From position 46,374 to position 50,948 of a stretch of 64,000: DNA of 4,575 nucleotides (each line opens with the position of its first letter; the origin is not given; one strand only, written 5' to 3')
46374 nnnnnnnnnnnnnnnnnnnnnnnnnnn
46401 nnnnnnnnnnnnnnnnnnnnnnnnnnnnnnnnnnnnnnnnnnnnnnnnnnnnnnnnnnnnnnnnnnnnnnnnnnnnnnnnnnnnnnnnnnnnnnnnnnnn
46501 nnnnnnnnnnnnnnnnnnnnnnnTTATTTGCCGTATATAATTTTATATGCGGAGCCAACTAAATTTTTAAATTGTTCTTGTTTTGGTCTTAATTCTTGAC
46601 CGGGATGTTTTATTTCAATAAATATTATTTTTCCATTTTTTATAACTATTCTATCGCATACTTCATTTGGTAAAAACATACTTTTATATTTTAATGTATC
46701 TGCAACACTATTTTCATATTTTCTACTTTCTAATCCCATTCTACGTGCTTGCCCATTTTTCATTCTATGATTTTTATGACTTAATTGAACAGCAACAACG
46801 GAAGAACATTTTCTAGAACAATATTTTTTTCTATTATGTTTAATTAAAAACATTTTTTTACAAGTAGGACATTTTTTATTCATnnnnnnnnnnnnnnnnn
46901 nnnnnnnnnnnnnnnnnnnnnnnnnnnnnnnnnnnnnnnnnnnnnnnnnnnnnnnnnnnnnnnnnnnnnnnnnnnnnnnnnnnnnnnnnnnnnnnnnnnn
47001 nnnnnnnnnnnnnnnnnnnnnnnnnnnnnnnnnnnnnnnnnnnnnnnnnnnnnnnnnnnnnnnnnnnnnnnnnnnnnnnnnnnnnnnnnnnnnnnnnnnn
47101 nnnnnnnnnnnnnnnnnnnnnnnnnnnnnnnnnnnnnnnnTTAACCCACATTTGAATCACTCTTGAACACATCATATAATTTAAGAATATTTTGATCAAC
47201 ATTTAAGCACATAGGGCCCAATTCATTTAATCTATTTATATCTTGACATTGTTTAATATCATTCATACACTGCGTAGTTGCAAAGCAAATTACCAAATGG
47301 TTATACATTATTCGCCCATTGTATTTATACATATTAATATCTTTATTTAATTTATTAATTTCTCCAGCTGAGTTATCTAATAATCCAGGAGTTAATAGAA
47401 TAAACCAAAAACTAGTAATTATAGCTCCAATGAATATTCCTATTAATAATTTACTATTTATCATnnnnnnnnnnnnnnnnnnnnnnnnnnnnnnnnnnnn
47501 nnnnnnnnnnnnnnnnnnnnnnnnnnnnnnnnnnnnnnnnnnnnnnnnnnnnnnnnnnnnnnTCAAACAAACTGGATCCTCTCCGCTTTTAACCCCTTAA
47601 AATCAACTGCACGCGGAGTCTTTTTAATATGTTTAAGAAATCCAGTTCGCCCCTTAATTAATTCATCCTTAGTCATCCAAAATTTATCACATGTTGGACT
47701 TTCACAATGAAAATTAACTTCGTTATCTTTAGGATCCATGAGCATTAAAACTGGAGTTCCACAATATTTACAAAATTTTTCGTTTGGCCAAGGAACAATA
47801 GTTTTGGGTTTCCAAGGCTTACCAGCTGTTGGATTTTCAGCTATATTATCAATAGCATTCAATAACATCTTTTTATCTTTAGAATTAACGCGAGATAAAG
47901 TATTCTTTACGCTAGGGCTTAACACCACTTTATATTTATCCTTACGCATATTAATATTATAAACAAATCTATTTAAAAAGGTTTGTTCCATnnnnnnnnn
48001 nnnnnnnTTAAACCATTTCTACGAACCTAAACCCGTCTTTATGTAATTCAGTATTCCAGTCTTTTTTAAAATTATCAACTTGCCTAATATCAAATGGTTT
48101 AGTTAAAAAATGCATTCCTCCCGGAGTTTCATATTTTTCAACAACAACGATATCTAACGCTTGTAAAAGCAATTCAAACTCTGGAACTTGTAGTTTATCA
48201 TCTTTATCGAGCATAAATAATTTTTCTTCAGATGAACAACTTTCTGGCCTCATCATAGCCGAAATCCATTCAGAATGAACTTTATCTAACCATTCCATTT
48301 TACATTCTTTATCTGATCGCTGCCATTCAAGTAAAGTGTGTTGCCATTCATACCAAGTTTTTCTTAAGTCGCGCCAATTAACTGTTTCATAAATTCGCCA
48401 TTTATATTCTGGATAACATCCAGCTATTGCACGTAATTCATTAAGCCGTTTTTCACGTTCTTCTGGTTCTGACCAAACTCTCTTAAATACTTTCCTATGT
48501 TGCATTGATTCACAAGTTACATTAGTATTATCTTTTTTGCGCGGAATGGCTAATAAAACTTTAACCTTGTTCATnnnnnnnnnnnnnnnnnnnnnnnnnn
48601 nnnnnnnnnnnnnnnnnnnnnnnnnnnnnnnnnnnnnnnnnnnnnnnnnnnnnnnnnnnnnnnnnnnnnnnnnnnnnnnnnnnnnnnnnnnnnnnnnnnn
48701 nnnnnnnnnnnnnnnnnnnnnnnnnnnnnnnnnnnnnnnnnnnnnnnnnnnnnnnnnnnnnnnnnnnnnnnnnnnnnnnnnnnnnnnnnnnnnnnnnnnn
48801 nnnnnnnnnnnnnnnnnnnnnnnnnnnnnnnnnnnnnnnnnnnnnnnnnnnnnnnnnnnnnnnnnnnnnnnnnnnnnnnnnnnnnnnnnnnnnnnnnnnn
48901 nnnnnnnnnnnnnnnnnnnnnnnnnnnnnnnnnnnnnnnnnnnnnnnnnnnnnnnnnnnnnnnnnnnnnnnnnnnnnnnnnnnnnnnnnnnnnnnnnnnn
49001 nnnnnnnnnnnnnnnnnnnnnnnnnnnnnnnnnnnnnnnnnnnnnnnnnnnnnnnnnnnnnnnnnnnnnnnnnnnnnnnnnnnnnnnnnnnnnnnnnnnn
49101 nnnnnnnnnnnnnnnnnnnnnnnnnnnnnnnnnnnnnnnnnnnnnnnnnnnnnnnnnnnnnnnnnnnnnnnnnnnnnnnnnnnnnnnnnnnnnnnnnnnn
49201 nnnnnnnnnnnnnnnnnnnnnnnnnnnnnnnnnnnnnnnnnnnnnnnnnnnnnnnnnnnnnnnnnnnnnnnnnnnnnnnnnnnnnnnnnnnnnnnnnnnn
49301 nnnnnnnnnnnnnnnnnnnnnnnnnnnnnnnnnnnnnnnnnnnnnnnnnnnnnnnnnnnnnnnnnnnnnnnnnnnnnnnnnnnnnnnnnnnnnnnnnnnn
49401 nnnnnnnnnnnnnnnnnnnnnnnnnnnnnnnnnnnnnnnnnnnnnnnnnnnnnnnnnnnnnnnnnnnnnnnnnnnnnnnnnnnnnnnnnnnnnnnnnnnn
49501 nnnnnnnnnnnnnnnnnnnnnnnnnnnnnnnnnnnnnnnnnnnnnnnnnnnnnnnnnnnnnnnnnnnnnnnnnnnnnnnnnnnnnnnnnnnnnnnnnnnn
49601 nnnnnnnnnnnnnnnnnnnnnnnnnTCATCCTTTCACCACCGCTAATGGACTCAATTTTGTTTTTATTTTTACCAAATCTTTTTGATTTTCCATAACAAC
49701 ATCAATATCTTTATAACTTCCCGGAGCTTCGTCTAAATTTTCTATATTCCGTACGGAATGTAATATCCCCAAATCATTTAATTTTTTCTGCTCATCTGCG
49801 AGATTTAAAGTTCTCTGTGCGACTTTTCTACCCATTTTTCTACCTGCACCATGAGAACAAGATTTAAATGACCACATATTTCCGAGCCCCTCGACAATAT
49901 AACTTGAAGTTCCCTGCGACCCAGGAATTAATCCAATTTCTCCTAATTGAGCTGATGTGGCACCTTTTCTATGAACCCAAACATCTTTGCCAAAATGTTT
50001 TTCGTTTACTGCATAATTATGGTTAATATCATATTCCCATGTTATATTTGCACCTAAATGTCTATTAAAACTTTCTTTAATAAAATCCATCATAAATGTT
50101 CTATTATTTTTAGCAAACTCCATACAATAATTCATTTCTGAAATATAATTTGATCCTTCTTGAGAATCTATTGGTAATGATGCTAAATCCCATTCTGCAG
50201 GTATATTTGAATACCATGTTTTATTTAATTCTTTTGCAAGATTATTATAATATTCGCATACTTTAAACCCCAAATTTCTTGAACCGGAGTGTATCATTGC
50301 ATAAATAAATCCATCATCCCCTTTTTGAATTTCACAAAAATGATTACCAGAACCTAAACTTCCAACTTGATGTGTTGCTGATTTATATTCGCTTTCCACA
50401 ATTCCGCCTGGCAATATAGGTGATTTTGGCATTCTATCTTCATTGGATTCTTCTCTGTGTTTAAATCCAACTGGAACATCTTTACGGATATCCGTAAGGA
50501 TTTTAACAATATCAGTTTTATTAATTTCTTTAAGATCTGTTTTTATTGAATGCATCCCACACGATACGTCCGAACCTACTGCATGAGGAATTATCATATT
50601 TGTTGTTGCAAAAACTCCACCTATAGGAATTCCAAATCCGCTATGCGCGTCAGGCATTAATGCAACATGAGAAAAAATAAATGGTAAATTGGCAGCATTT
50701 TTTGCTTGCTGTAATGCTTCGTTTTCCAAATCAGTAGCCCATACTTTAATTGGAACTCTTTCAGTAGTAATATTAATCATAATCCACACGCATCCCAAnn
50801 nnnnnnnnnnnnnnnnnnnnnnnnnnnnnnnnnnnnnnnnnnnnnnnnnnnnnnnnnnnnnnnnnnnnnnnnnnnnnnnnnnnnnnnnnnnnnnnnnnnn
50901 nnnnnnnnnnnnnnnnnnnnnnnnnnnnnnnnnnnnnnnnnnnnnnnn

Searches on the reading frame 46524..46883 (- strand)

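Call 20: search_protein_families(library=pfam, proteins=[window:46524-46883:-], max_evalue=0.01)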
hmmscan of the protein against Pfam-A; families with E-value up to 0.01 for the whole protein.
window:46524-46883:- (119 aa): 1 family
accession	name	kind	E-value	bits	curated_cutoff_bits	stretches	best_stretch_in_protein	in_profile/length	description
PF03884.20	YacG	-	0.0071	16.5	25.5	0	4-29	2-29/52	DNA gyrase inhibitor YacG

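Call 93: search_protein_families(library=phrogs, proteins=[window:46524-46883:-], max_evalue=0.01)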
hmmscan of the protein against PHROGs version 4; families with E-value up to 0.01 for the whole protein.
window:46524-46883:- (119 aa): 6 families
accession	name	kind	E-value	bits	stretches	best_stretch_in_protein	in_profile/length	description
phrog_93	-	DNA, RNA and nucleotide metabolism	1.6e-08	34.7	1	31-109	333-418/613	endonuclease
phrog_1271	-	DNA, RNA and nucleotide metabolism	8.8e-05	23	1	1-78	115-185/361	HNH endonuclease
phrog_5702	-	DNA, RNA and nucleotide metabolism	0.00015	22.7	1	73-107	5-41/70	Holliday junction resolvase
phrog_2862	-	unknown function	0.00018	22.8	1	1-49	1-47/118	-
phrog_1333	-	unknown function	0.0026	18.9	1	2-51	100-150/166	-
phrog_12986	-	unknown function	0.0088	17.2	0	2-68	6-71/130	-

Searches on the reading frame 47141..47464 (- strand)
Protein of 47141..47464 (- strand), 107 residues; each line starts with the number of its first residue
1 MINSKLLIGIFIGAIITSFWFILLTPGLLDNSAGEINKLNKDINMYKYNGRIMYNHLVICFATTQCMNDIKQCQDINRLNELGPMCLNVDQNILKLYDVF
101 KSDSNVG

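Call 20: search_protein_families(library=pfam, proteins=[window:47141-47464:-], max_evalue=0.01)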
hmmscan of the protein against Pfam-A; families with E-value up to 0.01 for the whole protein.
window:47141-47464:- (107 aa): 0 families

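Call 93: search_protein_families(library=phrogs, proteins=[window:47141-47464:-], max_evalue=0.01)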
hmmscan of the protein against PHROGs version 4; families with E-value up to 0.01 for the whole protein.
window:47141-47464:- (107 aa): 1 family
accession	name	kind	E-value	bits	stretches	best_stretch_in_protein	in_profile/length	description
phrog_28261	-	unknown function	0.0061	17.2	1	54-97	191-234/244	-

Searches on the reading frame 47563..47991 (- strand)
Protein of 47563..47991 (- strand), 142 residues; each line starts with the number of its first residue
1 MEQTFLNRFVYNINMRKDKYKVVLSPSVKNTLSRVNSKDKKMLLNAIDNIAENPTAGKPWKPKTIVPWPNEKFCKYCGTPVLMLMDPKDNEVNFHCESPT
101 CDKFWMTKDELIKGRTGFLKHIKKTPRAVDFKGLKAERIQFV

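Call 20: search_protein_families(library=pfam, proteins=[window:47563-47991:-], max_evalue=0.01)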
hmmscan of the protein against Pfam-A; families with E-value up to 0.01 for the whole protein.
window:47563-47991:- (142 aa): 1 family
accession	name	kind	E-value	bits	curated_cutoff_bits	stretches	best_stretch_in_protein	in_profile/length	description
PF15781.12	ParE-like_toxin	-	0.00042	20.7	28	1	22-59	1-38/87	ParE-like toxin of type II bacterial toxin-antitoxin system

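Call 93: search_protein_families(library=phrogs, proteins=[window:47563-47991:-], max_evalue=0.01)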
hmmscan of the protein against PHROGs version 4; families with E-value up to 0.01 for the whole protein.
window:47563-47991:- (142 aa): 0 families

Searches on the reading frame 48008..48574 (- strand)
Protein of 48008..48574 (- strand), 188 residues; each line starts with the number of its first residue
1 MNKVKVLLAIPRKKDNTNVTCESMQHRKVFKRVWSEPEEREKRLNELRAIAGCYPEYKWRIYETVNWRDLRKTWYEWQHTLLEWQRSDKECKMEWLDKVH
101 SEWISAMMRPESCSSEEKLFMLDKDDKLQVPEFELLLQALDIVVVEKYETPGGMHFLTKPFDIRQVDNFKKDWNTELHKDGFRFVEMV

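Call 20: search_protein_families(library=pfam, proteins=[window:48008-48574:-], max_evalue=0.01)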
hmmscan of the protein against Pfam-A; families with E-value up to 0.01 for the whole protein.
window:48008-48574:- (188 aa): 0 families

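Call 93: search_protein_families(library=phrogs, proteins=[window:48008-48574:-], max_evalue=0.01)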
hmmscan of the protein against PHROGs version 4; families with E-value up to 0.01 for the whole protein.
window:48008-48574:- (188 aa): 1 family
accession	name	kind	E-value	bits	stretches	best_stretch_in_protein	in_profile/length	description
phrog_14949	-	unknown function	3.4e-12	47.4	1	6-186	25-220/240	-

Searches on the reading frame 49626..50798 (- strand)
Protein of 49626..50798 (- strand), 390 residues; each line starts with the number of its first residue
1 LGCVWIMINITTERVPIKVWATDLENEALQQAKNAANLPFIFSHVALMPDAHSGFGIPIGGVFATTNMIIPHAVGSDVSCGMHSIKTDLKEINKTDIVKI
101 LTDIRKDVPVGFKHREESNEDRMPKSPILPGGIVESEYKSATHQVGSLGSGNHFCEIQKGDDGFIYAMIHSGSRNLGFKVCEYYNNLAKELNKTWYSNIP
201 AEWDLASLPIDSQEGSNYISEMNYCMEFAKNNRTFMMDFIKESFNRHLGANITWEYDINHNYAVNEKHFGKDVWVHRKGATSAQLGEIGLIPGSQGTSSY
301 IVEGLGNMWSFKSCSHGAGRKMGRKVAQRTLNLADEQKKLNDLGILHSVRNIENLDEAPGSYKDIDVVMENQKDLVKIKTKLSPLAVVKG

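Call 9: search_protein_families(library=pfam, proteins=[window:49626-50798:-], max_evalue=0.001)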
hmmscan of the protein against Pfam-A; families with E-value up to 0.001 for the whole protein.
window:49626-50798:- (390 aa): 1 family
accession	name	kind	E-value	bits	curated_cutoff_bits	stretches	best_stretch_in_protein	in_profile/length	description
PF01139.22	RtcB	-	7.1e-107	358.7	27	2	135-390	137-426/426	tRNA-splicing ligase RtcB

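Call 22: search_protein_families(library=ncbifam, proteins=[window:49626-50798:-], max_evalue=0.001)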
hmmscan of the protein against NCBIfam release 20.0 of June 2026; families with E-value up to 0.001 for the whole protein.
window:49626-50798:- (390 aa): 4 families
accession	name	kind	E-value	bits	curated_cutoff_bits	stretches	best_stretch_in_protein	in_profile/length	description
NF052663.1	RtcB_rel_intein2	exception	1.3e-78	265.4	1050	2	79-390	310-626/626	intein-containing RctB family protein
NF007153.0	PRK09588.1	equivalog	3.6e-55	187.5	407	1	22-389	20-372/379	RNA ligase RtcB family protein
NF038162.1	RtcB_rel_intein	exception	1.1e-49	169.3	1150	2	137-390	668-961/961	intein-containing RtcB family protein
TIGR03073.1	release_rtcB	hypoth_equivalog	1.2e-45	156.1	271.8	1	22-384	9-356/356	RNA ligase RtcB family protein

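Call 33: find_related_loci(query=window:49626-50798:-, collection=genome_contigs, flank=2000)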
Query window:49626-50798:- (390 aa) in genome_contigs; peptide patterns used: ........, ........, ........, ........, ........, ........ (x = any residue, [..] = any of these).
150 stretches matched a pattern; 56 encode a relative of the query (tblastn E <= 1e-3); 56 distinct loci.
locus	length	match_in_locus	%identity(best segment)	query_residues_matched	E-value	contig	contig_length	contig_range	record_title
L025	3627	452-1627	59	5-390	2e-150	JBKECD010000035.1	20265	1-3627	MAG: Mangrovibacterium sp. isolate VLC_055 c_000002217658, whole genome shotgun sequence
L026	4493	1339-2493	58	10-390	8e-149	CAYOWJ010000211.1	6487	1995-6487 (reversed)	MAG TPA_asm: uncultured Lentimicrobiaceae bacterium isolate SRP272421_co4_479 genome assembly, contig: NODE_41757_length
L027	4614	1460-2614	58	10-390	5e-148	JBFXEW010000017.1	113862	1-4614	MAG: Salinivirgaceae bacterium isolate CA_2019_TPIn_125 NODE_607_length_113862_cov_13.045184_TPIn, whole genome shotgun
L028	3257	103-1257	56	10-390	4e-150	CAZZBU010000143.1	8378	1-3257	MAG TPA_asm: uncultured Bacteroidales bacterium isolate SRP252850_co1_7 genome assembly, contig: NODE_16257_length_8378_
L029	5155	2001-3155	58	10-390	6e-146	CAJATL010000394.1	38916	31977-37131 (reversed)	MAG: uncultured Bacteroidetes bacterium isolate Loc090907-6m_bin-095 genome assembly, contig: bin-095:394/424, whole gen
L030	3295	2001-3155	56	10-390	7e-148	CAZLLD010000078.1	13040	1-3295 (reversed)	MAG TPA_asm: uncultured Bacteroidales bacterium isolate SRP192927_co6_437 genome assembly, contig: NODE_11679_length_130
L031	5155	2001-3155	55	10-390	9e-140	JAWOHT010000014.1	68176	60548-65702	MAG: Bacteroidales bacterium isolate CWP5-1.bin.146 k191_2287, whole genome shotgun sequence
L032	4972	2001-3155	55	10-390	2e-139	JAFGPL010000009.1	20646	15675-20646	MAG: Bacteroidales bacterium isolate Zod_Metabat.688 k87_383248, whole genome shotgun sequence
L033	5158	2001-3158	54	10-390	1e-138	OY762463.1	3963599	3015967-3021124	MAG: Candidatus Cloacimonadales bacterium isolate 65c66405-a38e-4cb1-a3a4-7640fae4a1c6 genome assembly, chromosome: 1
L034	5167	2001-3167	53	3-390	3e-136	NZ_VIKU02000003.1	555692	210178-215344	Pelagihabitans pacificus strain TP-CH-4 Scaffold3, whole genome shotgun sequence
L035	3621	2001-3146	53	10-390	2e-137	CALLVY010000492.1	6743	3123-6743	MAG: uncultured Saprospiraceae bacterium isolate R3_Bin_METABAT__216_sub genome assembly, contig: c_000000247498, whole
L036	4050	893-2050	54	10-390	2e-136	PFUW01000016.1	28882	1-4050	MAG: Candidatus Huberarchaeum crystalense isolate CG_4_9_14_3_um_filter_31_125 CG_4_9_14_3_um_filter_150_scaffold_19690_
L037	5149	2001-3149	54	10-390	2e-134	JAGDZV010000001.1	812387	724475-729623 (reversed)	MAG: Bacteroidia bacterium isolate FR12bac10 FR12ZCynBig_contig_886, whole genome shotgun sequence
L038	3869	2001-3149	54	10-390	3e-137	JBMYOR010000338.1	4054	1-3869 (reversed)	MAG: Bacteroidia bacterium isolate ME_XS_2307_bin_38 ME_XS_2307_bin_38_359, whole genome shotgun sequence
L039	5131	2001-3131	55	10-390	6e-134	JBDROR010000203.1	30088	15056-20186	MAG: bacterium isolate MEGAHIT-group-1.965 k141_3356870, whole genome shotgun sequence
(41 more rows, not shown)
